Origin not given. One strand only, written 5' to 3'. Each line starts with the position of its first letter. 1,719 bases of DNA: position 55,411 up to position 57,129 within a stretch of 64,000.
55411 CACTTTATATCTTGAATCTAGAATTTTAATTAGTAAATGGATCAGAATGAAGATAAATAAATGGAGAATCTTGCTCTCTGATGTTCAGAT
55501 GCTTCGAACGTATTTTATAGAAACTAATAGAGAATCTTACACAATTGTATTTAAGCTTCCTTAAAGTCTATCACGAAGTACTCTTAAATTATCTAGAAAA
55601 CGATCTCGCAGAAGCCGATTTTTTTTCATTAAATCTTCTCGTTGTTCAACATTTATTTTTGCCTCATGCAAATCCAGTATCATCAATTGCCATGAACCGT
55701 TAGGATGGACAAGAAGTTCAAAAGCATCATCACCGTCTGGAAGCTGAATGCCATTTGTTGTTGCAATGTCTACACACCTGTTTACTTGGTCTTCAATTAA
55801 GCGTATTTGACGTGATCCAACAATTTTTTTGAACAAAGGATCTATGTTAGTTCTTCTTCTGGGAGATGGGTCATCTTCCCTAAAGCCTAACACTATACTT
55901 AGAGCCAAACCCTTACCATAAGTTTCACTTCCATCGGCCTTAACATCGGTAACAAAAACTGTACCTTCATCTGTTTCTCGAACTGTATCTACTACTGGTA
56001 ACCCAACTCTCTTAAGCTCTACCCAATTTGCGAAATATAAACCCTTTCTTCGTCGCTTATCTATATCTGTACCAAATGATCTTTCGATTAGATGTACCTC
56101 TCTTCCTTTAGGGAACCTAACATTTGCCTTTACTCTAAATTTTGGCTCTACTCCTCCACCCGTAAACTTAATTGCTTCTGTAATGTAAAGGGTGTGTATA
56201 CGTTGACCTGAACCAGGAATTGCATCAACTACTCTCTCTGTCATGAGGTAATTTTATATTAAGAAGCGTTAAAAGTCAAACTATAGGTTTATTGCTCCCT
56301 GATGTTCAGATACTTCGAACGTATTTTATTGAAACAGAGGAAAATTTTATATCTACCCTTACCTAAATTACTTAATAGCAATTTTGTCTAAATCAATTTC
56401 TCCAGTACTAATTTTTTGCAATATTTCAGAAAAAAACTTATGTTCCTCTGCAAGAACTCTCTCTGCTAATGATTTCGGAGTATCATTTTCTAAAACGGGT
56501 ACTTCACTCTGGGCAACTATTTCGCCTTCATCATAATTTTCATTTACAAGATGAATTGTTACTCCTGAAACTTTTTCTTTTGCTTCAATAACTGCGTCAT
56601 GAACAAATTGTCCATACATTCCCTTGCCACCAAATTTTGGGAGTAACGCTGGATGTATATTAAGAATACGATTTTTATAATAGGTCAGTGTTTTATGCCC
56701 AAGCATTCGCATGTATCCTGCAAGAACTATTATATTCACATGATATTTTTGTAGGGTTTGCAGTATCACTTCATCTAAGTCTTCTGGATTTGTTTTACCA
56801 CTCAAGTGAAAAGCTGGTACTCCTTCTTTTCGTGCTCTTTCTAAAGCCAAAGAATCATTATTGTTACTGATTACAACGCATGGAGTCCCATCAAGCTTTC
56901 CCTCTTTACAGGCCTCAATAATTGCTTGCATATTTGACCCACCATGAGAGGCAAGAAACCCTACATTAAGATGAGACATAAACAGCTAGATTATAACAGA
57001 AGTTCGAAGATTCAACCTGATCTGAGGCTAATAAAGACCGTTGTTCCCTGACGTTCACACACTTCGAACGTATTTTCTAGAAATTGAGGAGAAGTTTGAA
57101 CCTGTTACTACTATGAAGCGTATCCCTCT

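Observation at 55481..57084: Three copies of a 44-nt direct repeat, each just 3' of a gene, forming a cassette-like array that includes a solitary purN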

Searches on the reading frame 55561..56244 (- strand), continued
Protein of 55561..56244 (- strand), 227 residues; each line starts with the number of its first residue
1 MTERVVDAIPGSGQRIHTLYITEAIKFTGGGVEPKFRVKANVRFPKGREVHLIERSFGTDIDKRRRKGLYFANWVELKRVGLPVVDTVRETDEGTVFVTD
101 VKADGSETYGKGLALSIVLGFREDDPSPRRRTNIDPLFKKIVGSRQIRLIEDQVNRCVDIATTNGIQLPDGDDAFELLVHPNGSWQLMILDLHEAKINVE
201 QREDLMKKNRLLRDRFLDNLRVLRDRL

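Call 74: predict_structure(alignment_id=A2)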
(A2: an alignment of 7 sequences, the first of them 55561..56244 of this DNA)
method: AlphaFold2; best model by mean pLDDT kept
length: 227 residues; sequences in the alignment: 7
mean_pLDDT: 86.2   pTM: 0.84
mean pLDDT of the five models: 86.2, 85.6, 85.5, 85.2, 84.5
residues with pLDDT >= 90: 123; 70-90: 74; 50-70: 29; < 50: 1
segments of 3 or more residues with pLDDT < 50: none
pLDDT, mean of each block of 10 residues (from residue 1): 84 84 81 83 78 83 75 94 93 89 91 73 55 91 91 97 94 85 95 90 94 94 90
secondary structure, 60 per line:
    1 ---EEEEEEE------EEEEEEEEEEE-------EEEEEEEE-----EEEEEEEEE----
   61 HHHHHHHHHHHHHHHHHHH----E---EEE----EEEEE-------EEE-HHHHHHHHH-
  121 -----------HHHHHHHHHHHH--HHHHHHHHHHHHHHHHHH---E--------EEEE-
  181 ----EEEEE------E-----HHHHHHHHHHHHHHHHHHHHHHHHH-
elements in order: E4-10 E17-27 E35-42 E48-56 H61-79 E88-90 E95-99 E107-109 H111-119 H132-143 H146-163 E176-179 E185-189 H202-226
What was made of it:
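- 55561..56244 (-): Gene for a 227-aa protein with a minimal protein-kinase-like fold (Bud32/WaaP/RIO-like). AF2 pLDDT is 86 (call 74).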

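Call 76: fold_search(model_id=the predicted structure, library=pdb)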
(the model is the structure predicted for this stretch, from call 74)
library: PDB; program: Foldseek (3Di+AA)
matches with E <= 10: 1184; with E <= 0.001: 5
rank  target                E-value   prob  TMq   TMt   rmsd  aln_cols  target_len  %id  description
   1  4ww5_A                4.0e-04  1.00  0.50  0.48   8.6       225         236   11  Crystal structure of binary complex Bud32-Cgi121 in complex with AMPP (released 2015-03-18)
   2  6dfl_A                5.6e-04  1.00  0.36  0.34   9.6       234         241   16  WaaP in complex with acyl carrier protein (released 2019-04-03)
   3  2qo9                  5.9e-04  1.00  0.39  0.33   6.6       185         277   10  Human EphA3 kinase and juxtamembrane region, phosphorylated, AMP-PNP bound (released 2007-08-21)
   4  7vbt_A                8.7e-04  1.00  0.44  0.35   7.4       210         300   10  Crystal structure of RIOK2 in complex with CQ211 (released 2022-07-06)
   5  3fy2_A                9.2e-04  1.00  0.41  0.34   6.0       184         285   12  Human EphA3 Kinase and Juxtamembrane Region Bound to Substrate KQWDNYEFIW (released 2009-02-03)
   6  3fxx_A                1.0e-03  1.00  0.42  0.35   5.8       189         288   12  Human EphA3 Kinase and Juxtamembrane Region Bound to Substrate KQWDNYE[pTyr]IW (released 2009-02-03)
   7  3byv                  1.1e-03  1.00  0.41  0.30   6.8       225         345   10  Crystal structure of Toxoplasma gondii specific rhoptry antigen kinase domain (released 2008-01-29)
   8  1pyx_A                1.3e-03  1.00  0.47  0.34   6.7       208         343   14  GSK-3 Beta complexed with AMP-PNP (released 2003-10-21)
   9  2qoc                  1.3e-03  1.00  0.42  0.35   6.2       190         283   12  Human EphA3 kinase domain, phosphorylated, AMP-PNP bound structure (released 2007-08-21)
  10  3kul_B                1.4e-03  1.00  0.40  0.34   6.6       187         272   12  Kinase domain of human ephrin type-A receptor 8 (EPHA8) (released 2009-12-15)
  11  2qob                  1.4e-03  1.00  0.41  0.35   5.9       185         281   12  Human EphA3 kinase domain, base structure (released 2007-08-21)
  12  4gk4                  1.4e-03  1.00  0.46  0.39   6.9       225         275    8  Human EphA3 Kinase domain in complex with ligand 90 (released 2013-01-23)
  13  3zfx_H                1.4e-03  1.00  0.42  0.37   6.4       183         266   14  Crystal structure of EphB1 (released 2014-01-08)
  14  4r7b_B                1.4e-03  1.00  0.40  0.33  16.9       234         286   12  Crystal structure of pneumococcal LicA in complex with choline (released 2015-08-12)
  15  1pyx_B                1.5e-03  1.00  0.47  0.34   6.8       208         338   14  GSK-3 Beta complexed with AMP-PNP (released 2003-10-21)
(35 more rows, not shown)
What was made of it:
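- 55561..56244 (-): Foldseek results are in call 76.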

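Call 82: search_protein_families(library=padloc, proteins=[window:55561-56244:-], max_evalue=0.01)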
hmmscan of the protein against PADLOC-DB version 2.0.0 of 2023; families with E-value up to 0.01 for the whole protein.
window:55561-56244:- (227 aa): 0 families

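Call 84: find_encoding_contigs(protein=P0004, flank=4000, max_places=3)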
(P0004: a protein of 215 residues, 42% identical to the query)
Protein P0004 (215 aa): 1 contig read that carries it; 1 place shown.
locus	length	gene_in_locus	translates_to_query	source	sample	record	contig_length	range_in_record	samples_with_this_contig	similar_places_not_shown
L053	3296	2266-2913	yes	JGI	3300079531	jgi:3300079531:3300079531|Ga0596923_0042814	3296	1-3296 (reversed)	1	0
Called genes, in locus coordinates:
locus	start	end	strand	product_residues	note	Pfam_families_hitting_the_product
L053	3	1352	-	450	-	?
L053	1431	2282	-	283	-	PF02735:Ku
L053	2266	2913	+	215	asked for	-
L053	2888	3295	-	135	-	?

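Call 85: find_encoding_contigs(protein=P0005, flank=4000, max_places=3)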
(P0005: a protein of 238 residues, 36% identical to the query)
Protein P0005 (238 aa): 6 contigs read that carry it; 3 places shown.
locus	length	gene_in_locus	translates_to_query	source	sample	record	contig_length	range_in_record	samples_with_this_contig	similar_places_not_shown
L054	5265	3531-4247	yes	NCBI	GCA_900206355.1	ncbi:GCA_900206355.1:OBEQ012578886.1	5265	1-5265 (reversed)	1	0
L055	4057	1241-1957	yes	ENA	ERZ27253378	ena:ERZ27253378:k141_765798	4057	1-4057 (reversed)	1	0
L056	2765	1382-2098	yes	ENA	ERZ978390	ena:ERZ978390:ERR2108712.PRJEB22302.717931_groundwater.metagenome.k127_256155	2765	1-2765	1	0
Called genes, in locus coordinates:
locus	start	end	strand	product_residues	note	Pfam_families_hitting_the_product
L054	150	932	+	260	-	-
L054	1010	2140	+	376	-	PF01098:FTSW_RODA_SPOVE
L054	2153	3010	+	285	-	PF00763:THF_DHG_CYH, PF02882:THF_DHG_CYH_C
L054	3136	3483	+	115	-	PF20803:PaaX_M, PF09827:CRISPR_Cas2 (weak)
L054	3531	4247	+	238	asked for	-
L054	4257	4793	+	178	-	PF01569:PAP2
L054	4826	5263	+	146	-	?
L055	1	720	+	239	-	?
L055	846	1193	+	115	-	PF20803:PaaX_M, PF09827:CRISPR_Cas2 (weak)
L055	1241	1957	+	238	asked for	-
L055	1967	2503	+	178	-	PF01569:PAP2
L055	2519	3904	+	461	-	PF21760:SecD_1st, PF22599:SecDF_P1_head, PF02355:SecD_SecF_C, PF03176:MMPL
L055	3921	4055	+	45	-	?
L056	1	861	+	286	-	?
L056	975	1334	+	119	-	PF20803:PaaX_M, PF09827:CRISPR_Cas2 (weak)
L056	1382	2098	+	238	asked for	-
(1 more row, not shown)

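Call 100: find_encoding_contigs(protein=P0007, flank=10000, max_places=2)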
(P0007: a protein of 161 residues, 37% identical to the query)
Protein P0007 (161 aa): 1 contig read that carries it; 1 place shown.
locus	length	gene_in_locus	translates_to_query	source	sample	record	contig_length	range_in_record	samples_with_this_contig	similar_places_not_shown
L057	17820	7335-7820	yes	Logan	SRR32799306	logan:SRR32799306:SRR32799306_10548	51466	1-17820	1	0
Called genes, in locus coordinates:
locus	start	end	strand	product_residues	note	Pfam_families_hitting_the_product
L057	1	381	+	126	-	?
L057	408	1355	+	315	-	PF01018:GTP1_OBG, PF03193:RsgA_GTPase (faint), PF01926:MMR_HSR1, PF02421:FeoB_N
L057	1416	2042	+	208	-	-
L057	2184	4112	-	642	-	PF04041:Glyco_hydro_130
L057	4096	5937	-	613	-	PF04041:Glyco_hydro_130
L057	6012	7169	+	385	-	PF01323:DSBA, PF13462:Thioredoxin_4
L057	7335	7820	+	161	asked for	-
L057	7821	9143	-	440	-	PF00496:SBP_bac_5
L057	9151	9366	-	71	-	PF03840:SecG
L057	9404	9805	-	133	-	PF04020:Phage_holin_4_2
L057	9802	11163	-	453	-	PF01541:GIY-YIG (weak), PF27096:UvrC_M (weak), PF02151:UVR (faint), PF08459:UvrC_RNaseH_dom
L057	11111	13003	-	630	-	PF01841:Transglut_core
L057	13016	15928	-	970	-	PF02463:SMC_N (faint), PF13191:AAA_16 (faint), PF13304:AAA_21 (faint), PF13555:AAA_29 (faint), PF20703:nSTAND1 (faint), PF17760:UvrA_inter, PF17755:UvrA_DNA-bind, PF00005:ABC_tran (weak), +1 more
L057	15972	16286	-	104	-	-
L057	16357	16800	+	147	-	-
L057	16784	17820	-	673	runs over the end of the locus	PF00270:DEAD (faint), PF04851:ResIII, PF17757:UvrB_inter, PF27431:UvrB_3rd, PF00271:Helicase_C, PF12344:UvrB, PF02151:UVR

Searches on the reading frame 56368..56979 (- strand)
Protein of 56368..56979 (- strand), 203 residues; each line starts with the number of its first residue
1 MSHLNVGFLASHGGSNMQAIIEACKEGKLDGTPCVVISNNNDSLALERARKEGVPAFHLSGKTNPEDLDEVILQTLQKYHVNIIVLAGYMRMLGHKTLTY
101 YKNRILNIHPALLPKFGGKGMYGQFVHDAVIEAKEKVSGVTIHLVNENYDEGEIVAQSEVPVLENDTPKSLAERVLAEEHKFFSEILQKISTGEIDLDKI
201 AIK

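Call 8: search_protein_families(library=pfam, proteins=[window:56368-56979:-], max_evalue=0.1)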
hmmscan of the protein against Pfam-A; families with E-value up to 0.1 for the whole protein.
window:56368-56979:- (203 aa): 2 families
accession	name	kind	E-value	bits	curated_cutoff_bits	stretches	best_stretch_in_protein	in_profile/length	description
PF00551.24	Formyl_trans_N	-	4.9e-45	153.9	26.1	1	5-186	2-180/181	Formyl transferase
PF01208.23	URO-D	-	0.061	12.8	23.9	1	18-90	4-74/346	Uroporphyrinogen decarboxylase (URO-D)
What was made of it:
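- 56368..56979 (-): purN (phosphoribosylglycinamide formyltransferase). PF00551 also hits (call 8).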

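Call 25: list_cluster_members(proteins=[P0001, window:56368-56979:-, P0010])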
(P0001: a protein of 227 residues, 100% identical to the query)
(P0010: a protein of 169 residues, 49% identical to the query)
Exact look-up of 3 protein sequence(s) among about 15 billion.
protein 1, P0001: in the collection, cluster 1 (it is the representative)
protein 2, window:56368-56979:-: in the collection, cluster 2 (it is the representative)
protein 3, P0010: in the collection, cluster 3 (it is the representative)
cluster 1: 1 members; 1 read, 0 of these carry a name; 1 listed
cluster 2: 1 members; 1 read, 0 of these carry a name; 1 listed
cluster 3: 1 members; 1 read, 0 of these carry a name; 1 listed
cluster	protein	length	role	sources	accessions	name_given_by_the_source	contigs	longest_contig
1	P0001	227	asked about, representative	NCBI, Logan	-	-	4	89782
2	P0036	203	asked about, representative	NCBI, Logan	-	-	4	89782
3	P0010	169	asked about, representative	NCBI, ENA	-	-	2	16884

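Call 47: search_protein_families(library=ncbifam, proteins=[window:56368-56979:-], max_evalue=0.1)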
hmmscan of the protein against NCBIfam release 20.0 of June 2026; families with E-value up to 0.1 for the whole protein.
window:56368-56979:- (203 aa): 7 families
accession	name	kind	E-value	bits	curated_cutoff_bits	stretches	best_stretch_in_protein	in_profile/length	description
TIGR00639.1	PurN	equivalog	5.9e-52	176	150.1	1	5-194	2-188/192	phosphoribosylglycinamide formyltransferase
TIGR00655.1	PurU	equivalog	3.4e-23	82.7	285.95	1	8-172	89-247/280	formyltetrahydrofolate deformylase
NF004684.0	PRK06027.1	subfamily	5.3e-22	78.8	223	1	8-174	94-254/286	formyltetrahydrofolate deformylase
TIGR00460.1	fmt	equivalog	8.7e-18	64.5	201.5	1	71-195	70-189/315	methionyl-tRNA formyltransferase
NF005414.0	PRK06988.1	equivalog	4.7e-13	48.8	316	1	69-196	66-188/311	formyltransferase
NF005998.1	PRK08125.1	equivalog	8.5e-13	47.5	777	1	64-196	58-186/649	bifunctional UDP-4-amino-4-deoxy-L-arabinose formyltransferase/UDP-glucuronic acid oxidase ArnA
NF005755.0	PRK07579.1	equivalog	1.3e-09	38.3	238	1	104-194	87-171/245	dTDP-4-amino-4,6-dideoxyglucose formyltransferase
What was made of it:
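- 56368..56979 (-): TIGR00639 scores 176 bits against a cut-off of 150.1 (call 47).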

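Call 48: search_protein_families(library=phrogs, proteins=[window:56368-56979:-], max_evalue=0.1)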
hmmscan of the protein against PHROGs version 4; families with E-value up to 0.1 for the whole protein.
window:56368-56979:- (203 aa): 1 family
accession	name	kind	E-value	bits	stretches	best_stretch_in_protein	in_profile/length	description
phrog_9240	-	moron, auxiliary metabolic gene and host takeover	1.8e-43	149.6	1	8-181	5-163/199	cyanobacterial phosphoribosylglycinamide formyltransferase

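Call 82: search_protein_families(library=padloc, proteins=[window:56368-56979:-], max_evalue=0.01)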
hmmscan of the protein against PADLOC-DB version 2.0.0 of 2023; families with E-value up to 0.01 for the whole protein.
window:56368-56979:- (203 aa): 0 families
